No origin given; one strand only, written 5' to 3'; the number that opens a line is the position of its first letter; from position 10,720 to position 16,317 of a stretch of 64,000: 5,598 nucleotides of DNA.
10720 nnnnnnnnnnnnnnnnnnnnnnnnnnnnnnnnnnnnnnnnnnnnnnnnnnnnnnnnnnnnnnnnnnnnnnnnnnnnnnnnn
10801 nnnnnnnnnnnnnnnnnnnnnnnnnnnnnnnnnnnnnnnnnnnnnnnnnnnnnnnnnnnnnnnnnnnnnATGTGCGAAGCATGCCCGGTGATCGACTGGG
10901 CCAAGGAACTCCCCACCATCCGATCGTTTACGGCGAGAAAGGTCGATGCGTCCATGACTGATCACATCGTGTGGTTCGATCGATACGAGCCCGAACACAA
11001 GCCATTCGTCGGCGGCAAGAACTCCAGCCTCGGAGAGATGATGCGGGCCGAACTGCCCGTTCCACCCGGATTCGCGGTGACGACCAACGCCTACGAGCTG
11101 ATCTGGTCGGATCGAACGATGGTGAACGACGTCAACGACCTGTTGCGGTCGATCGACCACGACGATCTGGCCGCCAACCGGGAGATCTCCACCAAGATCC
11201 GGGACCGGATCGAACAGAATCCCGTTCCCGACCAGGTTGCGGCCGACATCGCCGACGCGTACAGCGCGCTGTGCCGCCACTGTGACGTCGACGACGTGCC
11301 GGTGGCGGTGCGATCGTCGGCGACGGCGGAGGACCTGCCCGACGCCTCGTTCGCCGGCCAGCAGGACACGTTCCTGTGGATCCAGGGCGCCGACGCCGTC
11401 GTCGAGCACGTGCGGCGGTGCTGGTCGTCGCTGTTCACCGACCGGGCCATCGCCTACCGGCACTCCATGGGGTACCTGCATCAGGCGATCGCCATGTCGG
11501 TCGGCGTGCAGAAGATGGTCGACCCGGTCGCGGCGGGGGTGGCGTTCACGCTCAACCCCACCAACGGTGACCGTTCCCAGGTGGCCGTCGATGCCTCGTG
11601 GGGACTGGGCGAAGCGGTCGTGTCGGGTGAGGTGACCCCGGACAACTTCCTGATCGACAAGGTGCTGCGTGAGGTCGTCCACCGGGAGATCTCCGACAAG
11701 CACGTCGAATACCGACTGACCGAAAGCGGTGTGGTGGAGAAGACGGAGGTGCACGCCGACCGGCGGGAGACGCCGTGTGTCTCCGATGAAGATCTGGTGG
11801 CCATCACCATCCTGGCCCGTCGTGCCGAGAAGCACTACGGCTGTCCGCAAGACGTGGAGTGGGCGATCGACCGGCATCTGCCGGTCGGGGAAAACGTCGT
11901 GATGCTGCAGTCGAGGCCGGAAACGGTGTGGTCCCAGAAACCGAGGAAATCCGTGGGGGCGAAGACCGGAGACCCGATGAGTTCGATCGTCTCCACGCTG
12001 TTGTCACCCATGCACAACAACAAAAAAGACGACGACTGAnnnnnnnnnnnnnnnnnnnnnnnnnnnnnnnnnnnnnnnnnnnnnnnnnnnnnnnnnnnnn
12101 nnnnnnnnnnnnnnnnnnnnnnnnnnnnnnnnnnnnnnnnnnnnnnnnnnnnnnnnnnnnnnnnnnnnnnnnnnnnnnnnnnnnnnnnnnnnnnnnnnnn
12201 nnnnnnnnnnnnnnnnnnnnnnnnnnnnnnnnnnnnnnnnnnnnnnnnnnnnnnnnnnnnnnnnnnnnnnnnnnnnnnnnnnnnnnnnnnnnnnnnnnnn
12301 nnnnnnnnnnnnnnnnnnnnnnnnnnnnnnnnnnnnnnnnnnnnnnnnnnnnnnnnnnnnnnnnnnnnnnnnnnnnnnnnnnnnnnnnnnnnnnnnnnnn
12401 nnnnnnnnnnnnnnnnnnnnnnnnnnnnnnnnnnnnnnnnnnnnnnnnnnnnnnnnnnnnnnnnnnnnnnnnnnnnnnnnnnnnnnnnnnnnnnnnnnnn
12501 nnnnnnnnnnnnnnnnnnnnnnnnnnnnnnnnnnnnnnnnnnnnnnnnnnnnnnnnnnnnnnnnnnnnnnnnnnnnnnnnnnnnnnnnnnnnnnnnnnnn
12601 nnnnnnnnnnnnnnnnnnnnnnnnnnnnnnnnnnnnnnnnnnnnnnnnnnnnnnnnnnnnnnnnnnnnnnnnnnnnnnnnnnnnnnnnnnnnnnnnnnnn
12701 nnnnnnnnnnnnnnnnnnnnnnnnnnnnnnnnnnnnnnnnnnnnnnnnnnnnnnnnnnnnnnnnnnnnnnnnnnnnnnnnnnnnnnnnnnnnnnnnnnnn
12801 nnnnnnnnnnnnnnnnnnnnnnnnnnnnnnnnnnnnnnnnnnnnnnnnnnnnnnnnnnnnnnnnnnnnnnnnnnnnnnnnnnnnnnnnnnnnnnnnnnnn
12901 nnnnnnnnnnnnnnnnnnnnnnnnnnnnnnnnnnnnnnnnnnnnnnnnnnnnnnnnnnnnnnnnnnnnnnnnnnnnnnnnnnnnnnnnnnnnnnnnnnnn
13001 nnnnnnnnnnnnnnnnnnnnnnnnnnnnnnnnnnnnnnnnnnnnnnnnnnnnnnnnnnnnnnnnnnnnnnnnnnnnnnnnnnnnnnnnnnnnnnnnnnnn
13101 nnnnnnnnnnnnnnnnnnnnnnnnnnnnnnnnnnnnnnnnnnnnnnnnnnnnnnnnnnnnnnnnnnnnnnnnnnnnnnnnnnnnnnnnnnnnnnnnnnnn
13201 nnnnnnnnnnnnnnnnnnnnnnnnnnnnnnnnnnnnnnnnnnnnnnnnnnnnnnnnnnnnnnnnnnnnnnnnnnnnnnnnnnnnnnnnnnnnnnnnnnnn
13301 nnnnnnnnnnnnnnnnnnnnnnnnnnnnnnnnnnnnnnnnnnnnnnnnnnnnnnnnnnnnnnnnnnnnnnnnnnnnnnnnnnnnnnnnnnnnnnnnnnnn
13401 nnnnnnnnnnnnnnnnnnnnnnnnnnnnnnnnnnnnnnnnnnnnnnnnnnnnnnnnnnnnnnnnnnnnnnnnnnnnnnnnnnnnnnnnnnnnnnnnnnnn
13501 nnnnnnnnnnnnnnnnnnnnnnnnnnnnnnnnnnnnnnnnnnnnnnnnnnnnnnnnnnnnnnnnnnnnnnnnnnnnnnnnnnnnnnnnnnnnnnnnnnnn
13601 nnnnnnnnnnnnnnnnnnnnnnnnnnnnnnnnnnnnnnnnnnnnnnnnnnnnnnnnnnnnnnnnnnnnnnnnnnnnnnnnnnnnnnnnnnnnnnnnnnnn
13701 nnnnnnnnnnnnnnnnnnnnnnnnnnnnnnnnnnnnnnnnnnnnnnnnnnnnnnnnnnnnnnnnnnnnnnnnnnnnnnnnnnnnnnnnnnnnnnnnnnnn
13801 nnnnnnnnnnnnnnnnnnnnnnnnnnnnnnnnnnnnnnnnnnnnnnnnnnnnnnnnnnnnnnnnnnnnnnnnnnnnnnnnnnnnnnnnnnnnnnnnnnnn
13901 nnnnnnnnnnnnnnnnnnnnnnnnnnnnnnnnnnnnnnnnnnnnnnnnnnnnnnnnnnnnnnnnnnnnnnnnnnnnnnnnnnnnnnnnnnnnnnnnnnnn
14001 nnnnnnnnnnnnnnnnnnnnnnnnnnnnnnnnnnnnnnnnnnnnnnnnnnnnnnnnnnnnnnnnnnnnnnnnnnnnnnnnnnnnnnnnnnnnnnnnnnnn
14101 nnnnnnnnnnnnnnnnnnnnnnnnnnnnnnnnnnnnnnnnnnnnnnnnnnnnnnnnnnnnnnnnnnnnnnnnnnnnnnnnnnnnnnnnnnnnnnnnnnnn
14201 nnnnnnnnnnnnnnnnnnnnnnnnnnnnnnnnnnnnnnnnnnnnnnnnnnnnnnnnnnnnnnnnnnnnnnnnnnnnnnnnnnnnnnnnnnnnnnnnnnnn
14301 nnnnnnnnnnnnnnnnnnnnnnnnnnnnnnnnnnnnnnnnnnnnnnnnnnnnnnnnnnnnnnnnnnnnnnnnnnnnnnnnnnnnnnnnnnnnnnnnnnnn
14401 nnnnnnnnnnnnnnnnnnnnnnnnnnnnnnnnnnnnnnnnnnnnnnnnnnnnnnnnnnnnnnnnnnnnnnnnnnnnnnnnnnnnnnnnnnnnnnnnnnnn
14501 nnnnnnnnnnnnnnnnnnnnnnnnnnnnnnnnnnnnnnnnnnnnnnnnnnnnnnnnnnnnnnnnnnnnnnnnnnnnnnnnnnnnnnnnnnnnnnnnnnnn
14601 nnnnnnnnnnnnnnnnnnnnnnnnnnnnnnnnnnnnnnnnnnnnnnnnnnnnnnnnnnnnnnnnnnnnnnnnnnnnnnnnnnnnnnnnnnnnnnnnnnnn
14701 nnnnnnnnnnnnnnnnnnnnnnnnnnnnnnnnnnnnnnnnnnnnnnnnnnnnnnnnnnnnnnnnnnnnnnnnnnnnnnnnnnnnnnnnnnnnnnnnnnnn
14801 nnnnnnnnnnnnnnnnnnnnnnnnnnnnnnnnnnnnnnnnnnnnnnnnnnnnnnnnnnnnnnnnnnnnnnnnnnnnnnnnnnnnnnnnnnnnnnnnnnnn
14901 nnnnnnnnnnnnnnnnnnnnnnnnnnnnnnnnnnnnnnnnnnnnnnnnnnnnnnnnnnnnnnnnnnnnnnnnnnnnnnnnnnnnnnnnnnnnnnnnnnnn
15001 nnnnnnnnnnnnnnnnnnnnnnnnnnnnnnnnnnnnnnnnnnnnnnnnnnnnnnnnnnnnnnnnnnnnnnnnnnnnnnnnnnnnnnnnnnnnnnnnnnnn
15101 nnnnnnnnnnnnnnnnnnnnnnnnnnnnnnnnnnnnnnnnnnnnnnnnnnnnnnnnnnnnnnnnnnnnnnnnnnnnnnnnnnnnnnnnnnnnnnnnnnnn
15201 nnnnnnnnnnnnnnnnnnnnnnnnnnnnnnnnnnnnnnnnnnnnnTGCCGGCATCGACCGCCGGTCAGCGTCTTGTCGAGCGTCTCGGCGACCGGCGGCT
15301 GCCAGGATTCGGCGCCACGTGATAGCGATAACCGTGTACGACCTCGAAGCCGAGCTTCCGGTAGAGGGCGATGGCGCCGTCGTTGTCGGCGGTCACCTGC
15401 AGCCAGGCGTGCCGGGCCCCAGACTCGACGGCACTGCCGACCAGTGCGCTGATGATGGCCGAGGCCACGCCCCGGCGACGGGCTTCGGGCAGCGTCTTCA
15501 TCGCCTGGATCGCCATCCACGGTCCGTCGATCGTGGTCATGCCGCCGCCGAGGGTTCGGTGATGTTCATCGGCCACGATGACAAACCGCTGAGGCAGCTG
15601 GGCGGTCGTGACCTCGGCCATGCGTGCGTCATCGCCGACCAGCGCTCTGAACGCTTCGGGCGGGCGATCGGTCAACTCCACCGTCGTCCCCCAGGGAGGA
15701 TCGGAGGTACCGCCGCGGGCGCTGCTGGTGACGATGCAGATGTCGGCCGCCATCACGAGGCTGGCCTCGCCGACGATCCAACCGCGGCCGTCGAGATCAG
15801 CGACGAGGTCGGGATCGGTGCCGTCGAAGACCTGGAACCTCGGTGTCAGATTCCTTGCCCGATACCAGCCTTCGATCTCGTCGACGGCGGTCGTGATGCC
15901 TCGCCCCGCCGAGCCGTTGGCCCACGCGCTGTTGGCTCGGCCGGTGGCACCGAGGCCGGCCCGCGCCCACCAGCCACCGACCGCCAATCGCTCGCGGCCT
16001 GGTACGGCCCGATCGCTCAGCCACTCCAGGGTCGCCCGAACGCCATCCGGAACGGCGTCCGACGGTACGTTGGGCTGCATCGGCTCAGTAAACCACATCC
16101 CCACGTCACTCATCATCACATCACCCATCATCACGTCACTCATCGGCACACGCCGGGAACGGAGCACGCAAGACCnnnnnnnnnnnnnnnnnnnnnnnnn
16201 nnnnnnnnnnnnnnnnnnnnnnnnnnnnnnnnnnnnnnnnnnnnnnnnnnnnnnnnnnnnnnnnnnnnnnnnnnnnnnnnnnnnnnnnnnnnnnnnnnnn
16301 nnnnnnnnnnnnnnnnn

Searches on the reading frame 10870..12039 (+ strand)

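Call 62: search_protein_families(library=pfam, proteins=[window:10870-12039:+], max_evalue=0.00001)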
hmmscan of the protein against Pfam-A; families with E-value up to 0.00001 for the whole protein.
window:10870-12039:+ (389 aa): 1 family
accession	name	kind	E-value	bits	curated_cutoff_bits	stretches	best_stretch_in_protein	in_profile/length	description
PF01326.24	PPDK_N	-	2.1e-112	376.1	27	1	46-361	3-319/328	Pyruvate phosphate dikinase, AMP/ATP-binding domain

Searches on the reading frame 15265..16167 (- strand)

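Call 54: search_protein_families(library=pfam, proteins=[window:15265-16167:-])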
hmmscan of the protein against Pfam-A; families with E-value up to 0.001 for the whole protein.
window:15265-16167:- (300 aa): 6 families
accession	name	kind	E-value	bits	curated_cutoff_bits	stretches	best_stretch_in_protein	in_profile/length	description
PF24553.2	Rv0428c_C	-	9.1e-25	88.1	27.2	1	47-282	7-223/224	Probable histone acetyltransferase Rv0428c C-terminal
PF00583.31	Acetyltransf_1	-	3e-13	50.5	20.7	1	191-274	27-116/116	Acetyltransferase (GNAT) family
PF08445.16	FR47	-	1.3e-09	38.3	22.1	1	218-277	22-80/86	FR47-like protein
PF13508.13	Acetyltransf_7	-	2.8e-09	37.7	27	1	194-276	3-84/84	Acetyltransferase (GNAT) domain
PF13673.13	Acetyltransf_10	-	1.1e-05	25.9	23.6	1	191-277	28-110/128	Acetyltransferase (GNAT) domain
PF12746.13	GNAT_acetyltran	-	0.00016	21.8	26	1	224-281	187-241/243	GNAT acetyltransferase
